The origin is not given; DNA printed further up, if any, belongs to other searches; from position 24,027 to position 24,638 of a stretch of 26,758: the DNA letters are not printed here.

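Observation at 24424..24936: Pseudo-receiver (CheY-fold) protein with every phospho-site residue replaced, encoded within the virion/lysis region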

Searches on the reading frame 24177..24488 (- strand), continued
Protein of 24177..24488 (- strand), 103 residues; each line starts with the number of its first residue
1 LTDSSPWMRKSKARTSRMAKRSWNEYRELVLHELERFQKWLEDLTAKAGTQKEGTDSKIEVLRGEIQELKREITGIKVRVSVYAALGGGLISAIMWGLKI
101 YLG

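Call 83: search_protein_families(library=padloc, proteins=[window:24177-24437:-], max_evalue=0.01)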
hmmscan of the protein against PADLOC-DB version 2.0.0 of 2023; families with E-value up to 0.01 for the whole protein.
window:24177-24437:- (86 aa): 1 family
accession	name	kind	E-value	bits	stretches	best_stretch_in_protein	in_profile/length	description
PDLC02621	DrmD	-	0.0029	13.9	1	3-56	516-565/1040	DrmD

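Call 92: predict_structure(alignment_id=A6)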
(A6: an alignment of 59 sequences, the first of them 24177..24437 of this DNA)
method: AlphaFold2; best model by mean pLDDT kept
length: 86 residues; sequences in the alignment: 59
mean_pLDDT: 85.8   pTM: 0.37
mean pLDDT of the five models: 85.8, 85.4, 84.8, 76.2, 68.3
residues with pLDDT >= 90: 20; 70-90: 62; 50-70: 4; < 50: 0
segments of 3 or more residues with pLDDT < 50: none
pLDDT, mean of each block of 10 residues (from residue 1): 75 91 90 78 87 89 87 88 90
secondary structure, 60 per line:
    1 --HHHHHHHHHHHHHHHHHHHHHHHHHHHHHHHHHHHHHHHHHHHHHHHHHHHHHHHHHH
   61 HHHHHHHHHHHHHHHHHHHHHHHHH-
elements in order: H3-85

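Call 105: search_protein_families(library=phrogs, alignment_id=A6, max_evalue=0.01)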
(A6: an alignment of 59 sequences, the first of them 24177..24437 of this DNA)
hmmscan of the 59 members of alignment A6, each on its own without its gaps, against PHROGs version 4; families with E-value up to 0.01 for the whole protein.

A. member 1, window:24177-24437:- (86 aa): 1 family
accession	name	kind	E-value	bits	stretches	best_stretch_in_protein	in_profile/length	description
phrog_4272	-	unknown function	0.0045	16.4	1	3-61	234-288/764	-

B. families by the number of members that match (of 59 scanned): 41 families (the first 25 are shown)
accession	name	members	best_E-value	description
phrog_1103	-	29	5.3e-10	-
phrog_1193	-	7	0.00011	hemolysin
phrog_9415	-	4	0.0016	-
phrog_689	-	3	0.0017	holin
phrog_38457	-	2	0.00024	-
phrog_3556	-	2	0.0025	-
phrog_1625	-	2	0.0044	involved in bacteriocin production or immunity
phrog_3700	-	1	0.00038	-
phrog_5962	-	1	0.0004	-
phrog_35017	-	1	0.00059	-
phrog_57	-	1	0.00069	terminase small subunit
phrog_6136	-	1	0.0011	-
phrog_7330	-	1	0.0014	-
phrog_1744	-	1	0.0017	-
phrog_3779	-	1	0.0018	tail length tape measure protein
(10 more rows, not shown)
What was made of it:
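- On XhlA/gp24.1-type accessory holin (partner protein): However, 7 of 59 family members hit PHROG 1193 'hemolysin' (best E=1.1e-4) (call 105).
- Closest known: XhlA. Same: Seven of 59 partner relatives hit the 'hemolysin' PHROG 1193 and 3 hit a holin PHROG (call 105).
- Hints towards lysis: 7 of 59 partner relatives hit PHROG 1193 'hemolysin' (best E=1.1e-4) and 3 hit a holin PHROG (call 105).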

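Call 106: search_solved_structures(query=A6, max_evalue=1)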
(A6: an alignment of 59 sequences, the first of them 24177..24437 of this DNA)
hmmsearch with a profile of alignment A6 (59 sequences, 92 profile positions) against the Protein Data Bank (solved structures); distinct sequences matched with E-value up to 1: 22.
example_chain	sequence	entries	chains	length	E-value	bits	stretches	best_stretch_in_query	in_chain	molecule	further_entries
8qox_B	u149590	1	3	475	0.015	18.9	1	23-89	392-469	Conserved membrane protein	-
8q84_N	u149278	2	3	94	0.047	17.3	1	23-82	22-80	DASH complex subunit DAD3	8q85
5j5l_A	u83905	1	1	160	0.12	15.9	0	20-64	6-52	Uncharacterized protein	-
2le9_B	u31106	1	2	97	0.13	15.9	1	9-46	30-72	Protein S100-A13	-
1yur_A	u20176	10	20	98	0.13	15.9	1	9-46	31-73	S100 calcium-binding protein A13 | S100 calcium binding protein A13 | Protein S100-A13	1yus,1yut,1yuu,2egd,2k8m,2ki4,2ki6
5j5k_A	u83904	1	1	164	0.14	15.8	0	20-64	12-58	Uncharacterized protein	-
2h2k_A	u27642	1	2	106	0.16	15.5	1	9-46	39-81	Protein S100-A13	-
8ek4_A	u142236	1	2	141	0.2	15.3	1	26-84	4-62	Ice-binding protein TIP-99a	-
6w6l_6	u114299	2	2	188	0.23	15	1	25-84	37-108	Calcium load-activated calcium channel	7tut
4eij_A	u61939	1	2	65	0.32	14.6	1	20-75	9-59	P protein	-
2lxy_A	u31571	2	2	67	0.48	14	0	31-63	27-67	2-mercaptophenol-alpha3C | 4-mercaptophenol-alpha3C protein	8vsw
6vag_A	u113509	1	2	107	0.55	13.8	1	20-73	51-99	Phosphoprotein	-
6ahx_A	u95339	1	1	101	0.63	13.7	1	6-37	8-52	Putative cytosolic protein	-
1lq7_A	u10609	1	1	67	0.68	13.6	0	31-63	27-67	Alpha3W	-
3csx_A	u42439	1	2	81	0.71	13.5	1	25-70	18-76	Putative uncharacterized protein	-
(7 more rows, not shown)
